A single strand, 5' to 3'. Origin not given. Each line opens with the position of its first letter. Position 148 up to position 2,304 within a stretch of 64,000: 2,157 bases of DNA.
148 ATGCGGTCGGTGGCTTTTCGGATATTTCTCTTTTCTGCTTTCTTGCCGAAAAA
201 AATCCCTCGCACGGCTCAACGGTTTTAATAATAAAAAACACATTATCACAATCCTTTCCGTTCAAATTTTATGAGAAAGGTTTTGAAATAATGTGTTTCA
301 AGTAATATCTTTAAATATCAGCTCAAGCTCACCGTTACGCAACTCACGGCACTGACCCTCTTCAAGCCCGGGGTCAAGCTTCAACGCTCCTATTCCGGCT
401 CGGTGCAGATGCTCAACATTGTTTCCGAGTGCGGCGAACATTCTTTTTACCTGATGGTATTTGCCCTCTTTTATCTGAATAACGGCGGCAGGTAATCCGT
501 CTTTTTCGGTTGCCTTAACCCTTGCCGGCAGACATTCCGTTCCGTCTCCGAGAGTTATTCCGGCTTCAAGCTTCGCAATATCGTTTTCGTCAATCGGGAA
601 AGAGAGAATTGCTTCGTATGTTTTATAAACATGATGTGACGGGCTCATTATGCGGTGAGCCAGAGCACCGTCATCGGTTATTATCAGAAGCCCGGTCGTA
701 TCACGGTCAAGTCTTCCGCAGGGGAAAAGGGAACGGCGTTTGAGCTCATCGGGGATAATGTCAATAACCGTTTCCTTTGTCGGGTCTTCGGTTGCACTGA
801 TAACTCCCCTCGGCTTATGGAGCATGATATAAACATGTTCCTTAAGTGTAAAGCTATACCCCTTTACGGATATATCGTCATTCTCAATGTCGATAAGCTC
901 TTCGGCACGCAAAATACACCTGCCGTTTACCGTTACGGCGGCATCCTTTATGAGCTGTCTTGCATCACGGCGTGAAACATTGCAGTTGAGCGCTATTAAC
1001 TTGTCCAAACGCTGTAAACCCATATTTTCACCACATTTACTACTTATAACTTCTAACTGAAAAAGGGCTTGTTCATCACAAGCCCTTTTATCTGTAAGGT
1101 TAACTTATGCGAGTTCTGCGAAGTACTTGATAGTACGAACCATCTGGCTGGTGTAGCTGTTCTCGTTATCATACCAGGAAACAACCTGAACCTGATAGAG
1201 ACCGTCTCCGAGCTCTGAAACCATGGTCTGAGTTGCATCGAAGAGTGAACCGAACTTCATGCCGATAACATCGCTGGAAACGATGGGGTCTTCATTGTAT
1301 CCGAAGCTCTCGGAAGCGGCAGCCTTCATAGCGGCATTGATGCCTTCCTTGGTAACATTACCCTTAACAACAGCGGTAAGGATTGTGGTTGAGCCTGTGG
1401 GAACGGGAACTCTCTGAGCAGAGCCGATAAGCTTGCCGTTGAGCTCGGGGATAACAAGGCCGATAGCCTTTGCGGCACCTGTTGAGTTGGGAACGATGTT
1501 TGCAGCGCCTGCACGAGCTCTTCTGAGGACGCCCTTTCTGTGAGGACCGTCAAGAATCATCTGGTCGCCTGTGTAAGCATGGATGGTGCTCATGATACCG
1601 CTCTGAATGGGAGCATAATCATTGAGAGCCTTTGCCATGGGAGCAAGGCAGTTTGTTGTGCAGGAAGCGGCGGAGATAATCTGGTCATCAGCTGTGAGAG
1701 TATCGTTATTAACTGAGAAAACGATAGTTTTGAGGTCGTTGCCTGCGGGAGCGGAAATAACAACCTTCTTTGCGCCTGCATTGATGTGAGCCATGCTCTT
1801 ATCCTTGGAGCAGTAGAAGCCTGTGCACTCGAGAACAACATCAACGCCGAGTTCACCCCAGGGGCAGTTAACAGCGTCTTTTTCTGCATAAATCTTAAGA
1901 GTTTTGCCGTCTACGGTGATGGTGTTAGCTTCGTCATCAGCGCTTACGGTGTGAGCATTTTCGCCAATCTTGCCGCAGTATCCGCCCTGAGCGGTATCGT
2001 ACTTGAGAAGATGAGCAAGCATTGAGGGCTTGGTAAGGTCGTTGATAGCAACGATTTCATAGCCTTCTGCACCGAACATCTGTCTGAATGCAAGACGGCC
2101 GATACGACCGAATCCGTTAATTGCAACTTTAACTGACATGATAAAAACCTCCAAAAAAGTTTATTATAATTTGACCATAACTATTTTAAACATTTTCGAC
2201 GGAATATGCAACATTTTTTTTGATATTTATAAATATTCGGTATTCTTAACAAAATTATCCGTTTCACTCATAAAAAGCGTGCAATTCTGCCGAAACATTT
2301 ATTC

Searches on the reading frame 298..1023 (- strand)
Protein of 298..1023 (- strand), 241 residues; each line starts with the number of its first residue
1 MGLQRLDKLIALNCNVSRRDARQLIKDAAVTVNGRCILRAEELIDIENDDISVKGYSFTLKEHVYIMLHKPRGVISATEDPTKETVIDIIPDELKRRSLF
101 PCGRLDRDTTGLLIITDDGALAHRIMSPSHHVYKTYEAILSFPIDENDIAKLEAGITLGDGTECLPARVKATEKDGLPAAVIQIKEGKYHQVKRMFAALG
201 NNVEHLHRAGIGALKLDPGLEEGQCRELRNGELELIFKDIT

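Call 59: search_protein_families(library=pfam, proteins=[window:298-1023:-], max_evalue=0.0001)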
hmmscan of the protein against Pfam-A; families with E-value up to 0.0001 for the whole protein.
window:298-1023:- (241 aa): 2 families
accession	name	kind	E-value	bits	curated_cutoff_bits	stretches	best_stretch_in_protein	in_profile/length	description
PF00849.27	PseudoU_synth_2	-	1.2e-21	77.9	26.8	1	65-198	2-152/152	RNA pseudouridylate synthase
PF01479.30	S4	-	1.1e-08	35.1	22.8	1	4-50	1-47/48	S4 domain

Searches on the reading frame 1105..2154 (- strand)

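Call 59: search_protein_families(library=pfam, proteins=[window:1105-2154:-], max_evalue=0.0001)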
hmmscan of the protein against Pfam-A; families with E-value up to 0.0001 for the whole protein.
window:1105-2154:- (349 aa): 2 families
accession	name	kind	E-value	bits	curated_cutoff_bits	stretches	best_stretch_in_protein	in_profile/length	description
PF02800.25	Gp_dh_C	-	7.2e-50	169.1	24.4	1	170-328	1-158/158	Glyceraldehyde 3-phosphate dehydrogenase, C-terminal domain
PF00044.30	Gp_dh_N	-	5.7e-31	107.3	31.7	1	8-116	1-100/101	Glyceraldehyde 3-phosphate dehydrogenase, NAD binding domain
